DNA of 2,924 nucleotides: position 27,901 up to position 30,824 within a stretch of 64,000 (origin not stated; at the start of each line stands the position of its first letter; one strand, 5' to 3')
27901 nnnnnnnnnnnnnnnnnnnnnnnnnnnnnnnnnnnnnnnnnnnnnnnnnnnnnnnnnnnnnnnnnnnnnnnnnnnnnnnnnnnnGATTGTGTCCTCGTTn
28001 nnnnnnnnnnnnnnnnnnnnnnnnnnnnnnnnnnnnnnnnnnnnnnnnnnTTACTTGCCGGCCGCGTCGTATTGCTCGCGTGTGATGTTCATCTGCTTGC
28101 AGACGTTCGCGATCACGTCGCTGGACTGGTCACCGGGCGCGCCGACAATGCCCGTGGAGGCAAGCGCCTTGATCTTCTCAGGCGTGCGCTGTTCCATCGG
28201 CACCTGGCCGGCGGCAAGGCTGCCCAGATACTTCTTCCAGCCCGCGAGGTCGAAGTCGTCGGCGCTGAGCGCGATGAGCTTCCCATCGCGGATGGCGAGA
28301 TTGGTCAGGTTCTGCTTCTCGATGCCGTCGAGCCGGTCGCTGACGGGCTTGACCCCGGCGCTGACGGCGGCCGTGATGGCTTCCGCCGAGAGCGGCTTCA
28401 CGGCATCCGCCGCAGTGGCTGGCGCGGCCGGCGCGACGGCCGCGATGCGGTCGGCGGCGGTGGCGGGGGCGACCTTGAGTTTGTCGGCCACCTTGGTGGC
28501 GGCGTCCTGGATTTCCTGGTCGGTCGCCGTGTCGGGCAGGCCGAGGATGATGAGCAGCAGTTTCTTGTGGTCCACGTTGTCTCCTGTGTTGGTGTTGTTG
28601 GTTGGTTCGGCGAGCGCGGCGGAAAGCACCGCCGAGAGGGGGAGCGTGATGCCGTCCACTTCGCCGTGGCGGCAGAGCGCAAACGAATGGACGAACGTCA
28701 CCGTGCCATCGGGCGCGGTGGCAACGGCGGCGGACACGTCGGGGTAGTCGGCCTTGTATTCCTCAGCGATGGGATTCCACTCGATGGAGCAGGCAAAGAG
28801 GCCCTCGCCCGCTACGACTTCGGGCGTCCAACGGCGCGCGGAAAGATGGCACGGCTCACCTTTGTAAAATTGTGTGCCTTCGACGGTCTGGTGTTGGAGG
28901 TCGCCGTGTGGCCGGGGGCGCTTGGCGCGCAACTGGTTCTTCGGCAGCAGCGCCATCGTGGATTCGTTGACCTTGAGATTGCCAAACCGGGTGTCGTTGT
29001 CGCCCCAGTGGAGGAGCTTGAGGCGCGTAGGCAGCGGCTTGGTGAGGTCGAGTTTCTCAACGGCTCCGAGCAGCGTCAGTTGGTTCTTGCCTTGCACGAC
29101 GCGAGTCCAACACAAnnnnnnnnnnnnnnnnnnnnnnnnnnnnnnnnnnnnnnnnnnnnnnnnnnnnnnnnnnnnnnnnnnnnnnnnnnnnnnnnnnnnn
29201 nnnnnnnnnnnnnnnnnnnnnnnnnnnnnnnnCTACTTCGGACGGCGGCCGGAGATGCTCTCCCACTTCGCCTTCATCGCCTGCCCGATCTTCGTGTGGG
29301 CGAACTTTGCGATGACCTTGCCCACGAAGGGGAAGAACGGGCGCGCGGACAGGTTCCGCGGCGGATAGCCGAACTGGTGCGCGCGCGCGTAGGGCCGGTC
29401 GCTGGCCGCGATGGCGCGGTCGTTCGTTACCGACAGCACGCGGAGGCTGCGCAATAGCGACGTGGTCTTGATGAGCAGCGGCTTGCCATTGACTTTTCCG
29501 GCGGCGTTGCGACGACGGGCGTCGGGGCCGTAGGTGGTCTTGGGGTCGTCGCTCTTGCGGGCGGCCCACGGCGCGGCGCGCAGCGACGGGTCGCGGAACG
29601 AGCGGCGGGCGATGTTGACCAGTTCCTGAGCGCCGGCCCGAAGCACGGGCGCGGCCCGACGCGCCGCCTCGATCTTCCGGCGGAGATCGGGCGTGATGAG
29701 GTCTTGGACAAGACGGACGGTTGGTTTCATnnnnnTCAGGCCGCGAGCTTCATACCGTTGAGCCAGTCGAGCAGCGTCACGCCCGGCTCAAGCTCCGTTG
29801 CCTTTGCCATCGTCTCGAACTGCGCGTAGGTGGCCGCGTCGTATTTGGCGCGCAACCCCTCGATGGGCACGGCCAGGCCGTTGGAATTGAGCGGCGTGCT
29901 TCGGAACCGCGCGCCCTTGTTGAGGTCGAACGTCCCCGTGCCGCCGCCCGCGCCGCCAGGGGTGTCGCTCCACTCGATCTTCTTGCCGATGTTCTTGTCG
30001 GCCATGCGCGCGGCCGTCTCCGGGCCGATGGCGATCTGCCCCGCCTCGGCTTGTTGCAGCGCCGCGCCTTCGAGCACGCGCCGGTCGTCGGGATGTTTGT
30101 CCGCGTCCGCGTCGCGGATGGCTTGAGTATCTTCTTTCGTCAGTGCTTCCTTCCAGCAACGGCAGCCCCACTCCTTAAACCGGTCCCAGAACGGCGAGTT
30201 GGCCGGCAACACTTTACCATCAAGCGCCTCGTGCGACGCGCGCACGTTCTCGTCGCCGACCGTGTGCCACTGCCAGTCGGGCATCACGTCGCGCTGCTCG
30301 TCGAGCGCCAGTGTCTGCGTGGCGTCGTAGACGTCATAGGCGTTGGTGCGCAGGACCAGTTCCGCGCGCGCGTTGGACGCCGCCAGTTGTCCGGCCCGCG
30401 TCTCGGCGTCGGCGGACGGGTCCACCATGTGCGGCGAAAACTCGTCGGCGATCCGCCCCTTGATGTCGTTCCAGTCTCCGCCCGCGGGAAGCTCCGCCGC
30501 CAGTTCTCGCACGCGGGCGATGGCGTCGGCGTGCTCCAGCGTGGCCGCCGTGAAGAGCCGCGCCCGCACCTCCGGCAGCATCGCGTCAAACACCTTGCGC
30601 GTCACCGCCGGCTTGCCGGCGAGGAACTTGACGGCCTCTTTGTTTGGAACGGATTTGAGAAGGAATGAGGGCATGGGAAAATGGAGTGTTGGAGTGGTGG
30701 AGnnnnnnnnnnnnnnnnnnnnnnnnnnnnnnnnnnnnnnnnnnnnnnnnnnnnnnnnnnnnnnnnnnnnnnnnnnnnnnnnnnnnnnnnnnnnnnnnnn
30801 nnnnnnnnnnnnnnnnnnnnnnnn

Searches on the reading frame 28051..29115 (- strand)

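Call 10: search_protein_families(library=pfam, proteins=[window:28051-29115:-], max_evalue=0.001)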
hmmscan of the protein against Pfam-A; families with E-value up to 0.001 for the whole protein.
window:28051-29115:- (354 aa): 1 family
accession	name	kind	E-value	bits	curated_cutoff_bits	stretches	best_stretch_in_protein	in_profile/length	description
PF10123.14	Mu-like_Pro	-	4.4e-16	59.8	25.2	1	71-349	45-328/330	Mu-like prophage I protein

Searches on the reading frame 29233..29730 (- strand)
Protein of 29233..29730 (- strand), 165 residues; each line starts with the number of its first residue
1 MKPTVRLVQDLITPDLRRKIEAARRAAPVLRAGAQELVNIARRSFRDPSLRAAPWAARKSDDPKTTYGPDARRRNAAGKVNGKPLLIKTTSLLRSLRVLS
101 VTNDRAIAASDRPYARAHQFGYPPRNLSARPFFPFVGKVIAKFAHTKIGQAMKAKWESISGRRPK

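Call 63: search_protein_families(library=pfam, proteins=[window:29233-29730:-], max_evalue=0.01)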
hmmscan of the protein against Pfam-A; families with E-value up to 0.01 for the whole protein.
window:29233-29730:- (165 aa): 1 family
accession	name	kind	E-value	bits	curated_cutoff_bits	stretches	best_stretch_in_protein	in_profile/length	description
PF05069.18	Phage_tail_S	-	2.3e-07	31.2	24.3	1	20-125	14-110/148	Phage virion morphogenesis family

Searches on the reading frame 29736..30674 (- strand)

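Call 10: search_protein_families(library=pfam, proteins=[window:29736-30674:-], max_evalue=0.001)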
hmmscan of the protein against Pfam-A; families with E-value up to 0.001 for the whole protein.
window:29736-30674:- (312 aa): 1 family
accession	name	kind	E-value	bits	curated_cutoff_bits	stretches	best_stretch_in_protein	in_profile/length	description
PF04233.19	Phage_Mu_F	-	1.6e-13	51.8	29.6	1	98-173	30-109/112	Phage Mu protein F like protein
